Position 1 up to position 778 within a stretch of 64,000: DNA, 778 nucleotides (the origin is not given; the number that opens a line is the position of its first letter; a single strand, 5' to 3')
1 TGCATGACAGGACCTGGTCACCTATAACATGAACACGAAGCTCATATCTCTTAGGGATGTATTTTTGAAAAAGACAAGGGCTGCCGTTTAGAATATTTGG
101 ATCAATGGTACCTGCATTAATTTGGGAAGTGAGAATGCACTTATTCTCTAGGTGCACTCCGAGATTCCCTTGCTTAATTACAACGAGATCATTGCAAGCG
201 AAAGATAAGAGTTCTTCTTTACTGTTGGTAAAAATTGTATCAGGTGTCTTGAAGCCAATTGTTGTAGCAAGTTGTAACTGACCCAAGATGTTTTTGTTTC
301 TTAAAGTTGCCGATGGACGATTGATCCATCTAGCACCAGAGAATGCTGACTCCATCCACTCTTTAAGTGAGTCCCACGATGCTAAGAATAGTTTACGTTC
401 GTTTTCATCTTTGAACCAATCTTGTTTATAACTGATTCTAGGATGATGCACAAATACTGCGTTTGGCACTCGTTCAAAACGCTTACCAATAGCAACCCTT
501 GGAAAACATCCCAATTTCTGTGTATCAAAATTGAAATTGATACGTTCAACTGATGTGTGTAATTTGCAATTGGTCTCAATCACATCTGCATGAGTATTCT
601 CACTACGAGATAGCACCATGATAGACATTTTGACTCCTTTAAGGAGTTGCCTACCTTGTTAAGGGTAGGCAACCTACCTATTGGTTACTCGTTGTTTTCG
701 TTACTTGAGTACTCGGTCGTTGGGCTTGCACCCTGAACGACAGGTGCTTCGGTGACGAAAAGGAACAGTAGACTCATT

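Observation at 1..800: Candidate graspetide (ATP-grasp-modified RiPP) locus at the window edge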

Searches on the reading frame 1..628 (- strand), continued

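Call 33: search_solved_structures(query=A1, max_evalue=0.01, show_alignments=1)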
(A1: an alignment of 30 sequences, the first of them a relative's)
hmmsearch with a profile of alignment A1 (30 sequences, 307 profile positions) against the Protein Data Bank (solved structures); distinct sequences matched with E-value up to 0.01: 6.
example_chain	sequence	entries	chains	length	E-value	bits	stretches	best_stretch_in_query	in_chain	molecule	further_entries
7mgv_A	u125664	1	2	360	1.6e-40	142.4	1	3-304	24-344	CdnC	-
5ig8_A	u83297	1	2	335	1e-37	133.2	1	96-304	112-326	ATP grasp ligase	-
7m4s_A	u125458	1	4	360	4.5e-37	131.1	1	41-303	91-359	AMdnB protein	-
5ig9_A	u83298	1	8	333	1.1e-36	129.8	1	116-305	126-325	ATP grasp ligase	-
9bou_A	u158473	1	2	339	1.2e-20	77.1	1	99-303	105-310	MvdD-like pre-ATP grasp domain-containing protein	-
7drm_A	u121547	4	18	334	2.4e-11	46.6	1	104-305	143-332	ATP-grasp domain-containing protein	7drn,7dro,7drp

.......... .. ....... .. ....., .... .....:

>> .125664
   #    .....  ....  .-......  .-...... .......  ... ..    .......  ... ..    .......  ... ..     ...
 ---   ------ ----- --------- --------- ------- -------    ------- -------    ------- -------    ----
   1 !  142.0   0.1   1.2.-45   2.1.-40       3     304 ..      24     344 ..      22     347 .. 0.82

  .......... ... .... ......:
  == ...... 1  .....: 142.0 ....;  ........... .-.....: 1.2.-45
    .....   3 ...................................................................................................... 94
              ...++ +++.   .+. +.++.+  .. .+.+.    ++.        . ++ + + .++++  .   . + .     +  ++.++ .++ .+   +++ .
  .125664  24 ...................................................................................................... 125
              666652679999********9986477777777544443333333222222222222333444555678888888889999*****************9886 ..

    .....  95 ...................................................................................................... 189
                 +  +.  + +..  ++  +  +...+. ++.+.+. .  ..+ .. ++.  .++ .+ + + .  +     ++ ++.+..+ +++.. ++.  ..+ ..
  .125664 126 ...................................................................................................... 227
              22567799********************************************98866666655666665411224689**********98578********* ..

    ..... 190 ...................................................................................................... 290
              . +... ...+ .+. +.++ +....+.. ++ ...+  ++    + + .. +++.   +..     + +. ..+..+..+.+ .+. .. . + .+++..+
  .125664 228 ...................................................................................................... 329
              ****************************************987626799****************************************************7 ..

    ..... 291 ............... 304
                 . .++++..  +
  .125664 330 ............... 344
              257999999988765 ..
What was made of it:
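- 1..628 (-): 5' part (codons 1-209 of 305) of an ATP-grasp ligase of the graspetide-synthetase clade, cut by the window edge. The PDB profile search hits only CdnC, MdnB, AMdnB, MdnC, PruB and PsnB (call 33).
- PDB profile search hits only graspetide synthetases, with CdnC at 1.6e-40 over the full length, including the DWR and ExN motifs (call 33). No RimK, LysX or GshB chain passes E 0.01 in the PDB profile search (call 33).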

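Call 34: find_related_loci(query=A1, collection=metagenome_contigs, flank=3000)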
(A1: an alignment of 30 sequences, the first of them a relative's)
Query A1 (305 aa) in metagenome_contigs; peptide patterns used: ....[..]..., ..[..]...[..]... (x = any residue, [..] = any of these).
85 stretches matched a pattern; 24 encode a relative of the query (tblastn E <= 1e-3); 24 distinct loci.
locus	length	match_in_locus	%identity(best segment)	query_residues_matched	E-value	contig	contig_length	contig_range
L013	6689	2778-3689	61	1-303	4e-130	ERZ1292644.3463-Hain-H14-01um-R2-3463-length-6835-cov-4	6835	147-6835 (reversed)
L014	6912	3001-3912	61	1-303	4e-130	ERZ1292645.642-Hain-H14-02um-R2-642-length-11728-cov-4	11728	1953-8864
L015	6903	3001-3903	58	1-301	4e-126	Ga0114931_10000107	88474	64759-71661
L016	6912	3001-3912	60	1-303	8e-124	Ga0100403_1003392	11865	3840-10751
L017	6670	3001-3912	60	1-303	8e-124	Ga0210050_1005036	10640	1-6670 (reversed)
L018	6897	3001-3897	60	1-298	2e-119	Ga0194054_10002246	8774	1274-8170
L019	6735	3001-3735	66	59-303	4e-114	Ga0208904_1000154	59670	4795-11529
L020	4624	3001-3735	66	59-303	2e-114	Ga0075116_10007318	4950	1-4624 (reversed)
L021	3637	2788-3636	58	1-282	1e-114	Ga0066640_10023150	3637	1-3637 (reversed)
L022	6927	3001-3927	44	1-300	7e-84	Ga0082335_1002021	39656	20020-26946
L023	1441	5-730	51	61-302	3e-84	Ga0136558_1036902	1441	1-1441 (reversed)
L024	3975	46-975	43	1-298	5e-76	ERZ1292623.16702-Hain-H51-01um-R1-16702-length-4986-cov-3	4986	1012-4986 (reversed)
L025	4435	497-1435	41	1-301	2e-75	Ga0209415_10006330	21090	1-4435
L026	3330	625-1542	43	1-301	7e-75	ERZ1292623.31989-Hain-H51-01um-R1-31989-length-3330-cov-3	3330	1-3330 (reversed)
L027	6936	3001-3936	42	1-300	3e-74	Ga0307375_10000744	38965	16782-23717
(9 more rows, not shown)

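Call 40: predict_structure(alignment_id=A1)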
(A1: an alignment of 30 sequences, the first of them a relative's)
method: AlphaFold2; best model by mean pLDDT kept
length: 305 residues; sequences in the alignment: 30
mean_pLDDT: 86.6   pTM: 0.86
mean pLDDT of the five models: 86.6, 86.3, 85.5, 84.6, 82.3
residues with pLDDT >= 90: 150; 70-90: 122; 50-70: 31; < 50: 2
segments of 3 or more residues with pLDDT < 50: none
pLDDT, mean of each block of 10 residues (from residue 1): 91 94 94 81 64 85 84 89 85 91 90 91 96 89 83 59 64 80 81 94 97 82 71 95 98 96 95 90 94 97 85
secondary structure, 60 per line:
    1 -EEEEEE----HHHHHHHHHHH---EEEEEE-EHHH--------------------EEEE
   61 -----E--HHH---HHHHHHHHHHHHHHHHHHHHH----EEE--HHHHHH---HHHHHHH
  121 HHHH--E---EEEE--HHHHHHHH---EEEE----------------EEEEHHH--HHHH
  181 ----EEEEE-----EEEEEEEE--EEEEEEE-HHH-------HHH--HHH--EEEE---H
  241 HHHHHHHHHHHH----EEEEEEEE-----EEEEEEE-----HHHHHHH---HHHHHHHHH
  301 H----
elements in order: E2-7 H12-22 E26-31 E57-60 H75-95 E100-102 H105-110 H114-124 E131-134 H137-144 E148-151 E168-171 H177-180 E185-189 E195-202 E205-211 E233-236 H240-252 E257-264 E270-276 H282-288 H292-301

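Call 41: find_homologous_proteins(query=L003:1346-1945:-)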
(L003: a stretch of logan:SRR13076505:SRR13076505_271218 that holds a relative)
Query L003:1346-1945:- (200 aa): 5 proteins with E <= 0.001 among 147 candidates.
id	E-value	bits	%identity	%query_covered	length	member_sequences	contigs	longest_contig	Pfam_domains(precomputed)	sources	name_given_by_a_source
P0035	2.0e-128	444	100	100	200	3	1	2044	-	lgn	-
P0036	6.7e-43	165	42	96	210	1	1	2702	-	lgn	-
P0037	4.1e-42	162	42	99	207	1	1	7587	-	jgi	-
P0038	6.0e-41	159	39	99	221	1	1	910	-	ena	-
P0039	4.4e-30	123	46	70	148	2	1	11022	-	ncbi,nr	ncbi:MAG: hypothetical protein M1320_00220, partial [Patescibacteria group bacterium]|nr:hypothetica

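Call 45: fold_search(model_id=the predicted structure, library=pdb)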
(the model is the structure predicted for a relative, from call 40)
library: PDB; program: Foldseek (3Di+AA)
matches with E <= 10: 1204; with E <= 0.001: 734
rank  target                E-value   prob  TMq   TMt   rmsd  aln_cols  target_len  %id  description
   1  5ig9_G                1.7e-22  1.00  0.81  0.79   5.6       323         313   23  Crystal structure of macrocyclase MdnC bound with precursor peptide MdnA from Microcystis aeruginosa MRC (released 2016-09-21)
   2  5ig9_E                3.5e-22  1.00  0.80  0.78   5.8       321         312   23  Crystal structure of macrocyclase MdnC bound with precursor peptide MdnA from Microcystis aeruginosa MRC (released 2016-09-21)
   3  5ig9_C                5.0e-22  1.00  0.81  0.79   5.4       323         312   23  Crystal structure of macrocyclase MdnC bound with precursor peptide MdnA from Microcystis aeruginosa MRC (released 2016-09-21)
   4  5ig9_A                5.6e-22  1.00  0.79  0.76   6.3       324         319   23  Crystal structure of macrocyclase MdnC bound with precursor peptide MdnA from Microcystis aeruginosa MRC (released 2016-09-21)
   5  7m4s_A                1.5e-21  1.00  0.77  0.76   5.2       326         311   19  Crystal structure of macrocyclase AMdnB from Anabaena sp. PCC 7120 (released 2021-11-03)
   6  9bou_A                2.0e-21  1.00  0.74  0.76   5.7       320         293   22  Crystal structure of ATP-grasp ligase PruB from Streptomyces coelicolor A3(2) (released 2024-12-18)
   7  7mgv_A                2.1e-21  1.00  0.77  0.71   5.7       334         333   25  Chryseobacterium gregarium RiPP-associated ATP-grasp ligase in complex with ADP, and a leader and core peptide (released 2021-06-23)
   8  5ig9_B                3.5e-21  1.00  0.77  0.77   5.7       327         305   23  Crystal structure of macrocyclase MdnC bound with precursor peptide MdnA from Microcystis aeruginosa MRC (released 2016-09-21)
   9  5ig9_D                3.8e-21  1.00  0.80  0.80   3.8       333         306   22  Crystal structure of macrocyclase MdnC bound with precursor peptide MdnA from Microcystis aeruginosa MRC (released 2016-09-21)
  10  5ig9_H                5.4e-21  1.00  0.79  0.78   4.1       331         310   23  Crystal structure of macrocyclase MdnC bound with precursor peptide MdnA from Microcystis aeruginosa MRC (released 2016-09-21)
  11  5ig9_F                1.3e-20  1.00  0.79  0.80   5.0       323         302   23  Crystal structure of macrocyclase MdnC bound with precursor peptide MdnA from Microcystis aeruginosa MRC (released 2016-09-21)
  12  7m4s_B                2.4e-20  1.00  0.78  0.76   4.9       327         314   20  Crystal structure of macrocyclase AMdnB from Anabaena sp. PCC 7120 (released 2021-11-03)
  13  9bou_B                4.8e-20  1.00  0.71  0.76   5.2       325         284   21  Crystal structure of ATP-grasp ligase PruB from Streptomyces coelicolor A3(2) (released 2024-12-18)
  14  7drp_B                1.1e-19  1.00  0.76  0.78   3.5       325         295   19  Structure of ATP-grasp ligase PsnB complexed with phosphomimetic variant of minimal precursor, Mg, and ADP (released 2021-09-08)
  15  7dro_E                1.5e-19  1.00  0.78  0.80   4.1       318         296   19  Structure of ATP-grasp ligase PsnB complexed with minimal precursor (released 2021-09-08)
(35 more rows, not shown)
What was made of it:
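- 1..628 (-): The AF2 model has pLDDT 86.6 (call 40) and its top 32 Foldseek hits are graspetide synthetases (call 45).
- On Graspetide (omega-ester/amide RiPP) biosynthetic locus: Foldseek ranks 1-32 are graspetide synthetases (call 45). However, the CdnC profile alignment covers residues 3-304 (call 33), and fold alignments to MdnC span about 323 columns for a 305-residue query (call 45).
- Closest known: Microviridin-type graspetide systems. Same: CdnC aligns over the full length at 1.6e-40 (call 33) and MdnC matches by fold at TM 0.81 (call 45).
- Closest known: Plesiocin/PsnB and other omega-ester-containing peptide groups. Same: The enzyme fold and clade match: PsnB and PruB are among the top hits (calls 33, 45).
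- Fold: MdnC TM 0.81 at E 1.7e-22, and graspetide synthetases fill ranks 1-32 (calls 40, 45). ArgX, LysX and RimK are the next fold matches after the graspetide synthetases, at E 6e-15 and below (call 45).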

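Call 49: predict_structure(alignment_id=A2)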
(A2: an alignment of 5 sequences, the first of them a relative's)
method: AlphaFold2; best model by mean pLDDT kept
length: 200 residues; sequences in the alignment: 5
mean_pLDDT: 90.9   pTM: 0.88
mean pLDDT of the five models: 90.9, 90.7, 90.5, 90.1, 89.8
residues with pLDDT >= 90: 158; 70-90: 32; 50-70: 8; < 50: 2
segments of 3 or more residues with pLDDT < 50: none
pLDDT, mean of each block of 10 residues (from residue 1): 77 94 94 93 92 95 95 96 90 95 94 93 94 91 71 90 94 92 93 86
secondary structure, 60 per line:
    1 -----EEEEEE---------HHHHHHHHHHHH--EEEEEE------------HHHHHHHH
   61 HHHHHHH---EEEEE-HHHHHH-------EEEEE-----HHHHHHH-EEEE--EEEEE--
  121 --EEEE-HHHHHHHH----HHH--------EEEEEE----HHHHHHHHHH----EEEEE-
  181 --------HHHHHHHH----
elements in order: E6-11 H21-32 E35-40 H53-67 E71-75 H77-82 E90-94 H100-106 E108-111 E114-118 E123-126 H128-135 E151-156 H161-170 E175-179 H189-196
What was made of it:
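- On Alpha/beta-hydrolase fold serine hydrolase (partner protein): The AF2 model has pLDDT 90.9 (call 49).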

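Call 52: fold_search(model_id=the predicted structure, library=pdb)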
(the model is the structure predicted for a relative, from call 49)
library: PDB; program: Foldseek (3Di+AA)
matches with E <= 10: 1431; with E <= 0.001: 92
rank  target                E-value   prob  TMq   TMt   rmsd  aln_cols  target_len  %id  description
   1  3pfb_A                2.0e-08  1.00  0.74  0.60   4.4       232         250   16  Crystal structure of the Lactobacillus johnsonii cinnamoyl esterase LJ0536 S106A mutant in complex with ethylferulate (released 2011-08-31)
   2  8skm_A                2.7e-08  1.00  0.74  0.61   4.0       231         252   16  Wild type chlorogenic acid esterase from Lactobacillus helveticus (released 2024-03-27)
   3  9bi7                  5.1e-08  1.00  0.60  0.62   5.2       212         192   16  YqiA, Klebsiella pneumoniae serine hydrolase, unbound (released 2025-05-07)
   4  7xrh_A                6.8e-08  1.00  0.73  0.61   4.1       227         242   15  Feruloyl esterase from Lactobacillus acidophilus (released 2023-05-17)
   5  3pf9                  9.6e-08  1.00  0.73  0.60   4.4       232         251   16  Crystal structure of the Lactobacillus johnsonii cinnamoyl esterase LJ0536 S106A mutant (released 2011-08-31)
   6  7xrh_B                1.5e-07  1.00  0.68  0.61   4.1       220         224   16  Feruloyl esterase from Lactobacillus acidophilus (released 2023-05-17)
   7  7wwh_A                1.7e-07  1.00  0.71  0.58   4.4       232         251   14  Crystal structure of the Geobacillus thermoglucosidasius feruloyl esterase GthFAE (released 2022-03-09)
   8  8slj_A                1.8e-07  1.00  0.73  0.60   4.0       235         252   15  K164A mutant of a chlorogenic acid esterase from Lactobacillus helveticus (released 2024-03-27)
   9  9h0z_D                1.9e-07  1.00  0.73  0.61   4.5       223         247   18  Crystal structure of TTL[Nle], thermophilic lipase TTL from Thermoanaerobacter thermohydrosulfuricus containing non-ca (released 2025-10-29)
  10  7z2x_A                1.9e-07  1.00  0.70  0.54   5.1       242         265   13  Wild-type ferulic acid esterase from Lactobacillus buchneri (released 2022-11-30)
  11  7z2u_A                2.0e-07  1.00  0.69  0.54   5.1       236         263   13  Wild-type ferulic acid esterase from Lactobacillus buchneri in complex with ferulate (released 2022-11-30)
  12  5cml_A                2.2e-07  1.00  0.66  0.57   4.7       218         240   14  Crystal structure of the Esterase domain from Rhodothermus marinus Rmar_1206 protein (released 2016-07-27)
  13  9h0z_E                3.6e-07  1.00  0.75  0.62   3.9       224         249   17  Crystal structure of TTL[Nle], thermophilic lipase TTL from Thermoanaerobacter thermohydrosulfuricus containing non-ca (released 2025-10-29)
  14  9h0z_C                4.1e-07  1.00  0.75  0.62   3.9       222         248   18  Crystal structure of TTL[Nle], thermophilic lipase TTL from Thermoanaerobacter thermohydrosulfuricus containing non-ca (released 2025-10-29)
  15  7q4h_A                5.1e-07  1.00  0.75  0.59   3.9       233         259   17  A thermostable lipase from Thermoanaerobacter thermohydrosulfuricus in complex with PMSF (released 2023-05-10)
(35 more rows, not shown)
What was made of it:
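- On Alpha/beta-hydrolase fold serine hydrolase (partner protein): There are 92 Foldseek PDB hits at E <= 1e-3, and all of the top 50 are alpha/beta-hydrolases (call 52).
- Closest known: Small cap-bearing carboxyl-esterases. Same: The fold is a minimal alpha/beta-hydrolase with a small inserted cap (TM 0.60-0.75, E 2e-8 to 1e-6; call 52).
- AF2 pLDDT 90.9, with feruloyl/cinnamoyl esterases, YqiA and a lipase as nearest folds (calls 49, 52). The nearest folds are benign carboxyl-esterases (call 52).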

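Call 60: find_homologous_proteins(query=A1, max_evalue=1e-20)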
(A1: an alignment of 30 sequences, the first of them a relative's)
Query A1 (30 sequences) (305 aa, profile of the alignment): 160 proteins with E <= 1e-20 among 4357 candidates; the best 120 are listed.
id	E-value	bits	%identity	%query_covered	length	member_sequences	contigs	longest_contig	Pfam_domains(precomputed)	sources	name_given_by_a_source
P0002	2.3e-161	554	66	99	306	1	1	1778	-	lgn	-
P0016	5.4e-159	546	61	99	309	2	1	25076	-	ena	-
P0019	1.3e-158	545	60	99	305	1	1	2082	-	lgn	-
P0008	7.8e-158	543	60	99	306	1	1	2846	-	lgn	-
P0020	9.5e-158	542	60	99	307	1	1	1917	-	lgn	-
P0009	9.8e-158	542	63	99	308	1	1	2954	PF08443.17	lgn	-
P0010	1.2e-157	542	61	99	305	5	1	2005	-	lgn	-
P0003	1.2e-157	542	63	99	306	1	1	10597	-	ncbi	-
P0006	1.5e-157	542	62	98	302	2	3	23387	-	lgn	-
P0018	2.2e-157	541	58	99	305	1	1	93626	-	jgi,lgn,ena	-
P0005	3.7e-157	540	60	99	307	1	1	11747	-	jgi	jgi:hypothetical protein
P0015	9.0e-157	539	59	99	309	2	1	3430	-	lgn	-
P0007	1.8e-156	538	62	99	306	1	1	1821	-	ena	-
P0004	4.7e-156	537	61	99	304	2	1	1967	-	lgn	-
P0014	7.2e-156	536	59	99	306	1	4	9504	-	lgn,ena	-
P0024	2.3e-155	534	59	99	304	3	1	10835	-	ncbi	-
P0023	1.3e-149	516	56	99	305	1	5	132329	-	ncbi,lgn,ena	-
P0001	1.6e-148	512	100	100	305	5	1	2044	-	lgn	-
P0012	5.0e-147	507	59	99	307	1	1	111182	-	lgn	-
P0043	3.4e-138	478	56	95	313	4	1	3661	-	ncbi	ncbi:MAG: hypothetical protein AAB821_01385, partial [Patescibacteria group bacterium]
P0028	4.1e-137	474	65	83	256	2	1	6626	-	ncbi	ncbi:MAG: hypothetical protein AAB461_01710, partial [Patescibacteria group bacterium]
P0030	1.2e-133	463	52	99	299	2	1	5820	-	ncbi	-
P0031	1.1e-121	424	46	99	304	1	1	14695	PF08443.17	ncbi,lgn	-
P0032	7.6e-119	414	41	100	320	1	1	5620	-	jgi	jgi:glutathione synthase/RimK-type ligase-like ATP-grasp enzyme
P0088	3.6e-91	324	42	99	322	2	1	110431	-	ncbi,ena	ncbi:MAG: hypothetical protein WCO12_00005 [bacterium]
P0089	6.2e-89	316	39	98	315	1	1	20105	-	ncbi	-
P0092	1.2e-81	292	37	98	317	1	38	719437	-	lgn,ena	-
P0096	8.6e-55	204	40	70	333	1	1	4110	-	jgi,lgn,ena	-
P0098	1.1e-46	177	35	71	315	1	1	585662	-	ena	-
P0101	1.4e-45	174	29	97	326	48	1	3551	PF21068.4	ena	-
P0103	2.3e-45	173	37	70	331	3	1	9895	PF21068.4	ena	-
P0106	3.9e-45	172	36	74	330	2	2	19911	PF21068.4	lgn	-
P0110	1.7e-43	167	34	74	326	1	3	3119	PF21068.4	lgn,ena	-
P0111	1.8e-43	167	35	70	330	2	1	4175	PF21068.4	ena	-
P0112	2.1e-43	167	33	74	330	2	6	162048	PF08443.17,PF21068.4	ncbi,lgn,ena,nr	ncbi:MAG: hypothetical protein J6I72_01720 [Muribaculaceae bacterium]|nr:hypothetical protein [Murib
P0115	2.5e-42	163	40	61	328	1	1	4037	PF21068.4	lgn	-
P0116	4.8e-42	162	38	61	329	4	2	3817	PF21068.4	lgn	-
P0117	5.0e-42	162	36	62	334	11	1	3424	PF08443.17,PF21068.4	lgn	-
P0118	6.5e-42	162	36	62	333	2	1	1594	PF21068.4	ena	-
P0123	2.3e-41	160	37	70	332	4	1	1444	PF08443.17,PF21068.4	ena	-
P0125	8.3e-41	158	34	68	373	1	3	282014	PF21068.4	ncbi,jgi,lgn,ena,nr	ncbi:MAG TPA: hypothetical protein VLB76_02615 [Thermoanaerobaculia bacterium]|jgi:hypothetical prot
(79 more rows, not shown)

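Call 61: find_encoding_contigs(protein=P0092, flank=4000, max_places=1)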
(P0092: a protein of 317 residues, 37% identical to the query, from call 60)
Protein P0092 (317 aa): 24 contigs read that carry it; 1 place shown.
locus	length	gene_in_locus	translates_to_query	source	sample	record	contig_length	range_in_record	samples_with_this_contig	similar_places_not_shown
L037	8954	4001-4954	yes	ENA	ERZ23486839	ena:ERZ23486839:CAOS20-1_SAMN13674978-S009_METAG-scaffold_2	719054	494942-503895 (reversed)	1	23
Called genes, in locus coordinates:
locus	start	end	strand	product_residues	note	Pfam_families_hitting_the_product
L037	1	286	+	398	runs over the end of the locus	PF00009:GTP_EFTU, PF03144:GTP_EFTU_D2, PF03143:GTP_EFTU_D3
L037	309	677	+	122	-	PF00338:Ribosomal_S10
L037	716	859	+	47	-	-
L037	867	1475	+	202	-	PF00297:Ribosomal_L3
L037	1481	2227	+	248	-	PF00573:Ribosomal_L4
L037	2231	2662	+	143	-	PF00276:Ribosomal_L23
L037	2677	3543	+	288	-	PF00181:Ribosomal_L2_N, PF03947:Ribosomal_L2_C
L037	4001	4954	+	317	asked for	-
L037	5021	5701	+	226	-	PF01797:Y1_Tnp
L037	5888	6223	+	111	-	PF00203:Ribosomal_S19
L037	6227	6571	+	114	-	PF00237:Ribosomal_L22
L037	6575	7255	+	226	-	PF07650:KH_2, PF00189:Ribosomal_S3_C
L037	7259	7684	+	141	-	PF00252:Ribosomal_L16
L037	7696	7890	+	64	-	PF00831:Ribosomal_L29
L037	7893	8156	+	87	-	PF00366:Ribosomal_S17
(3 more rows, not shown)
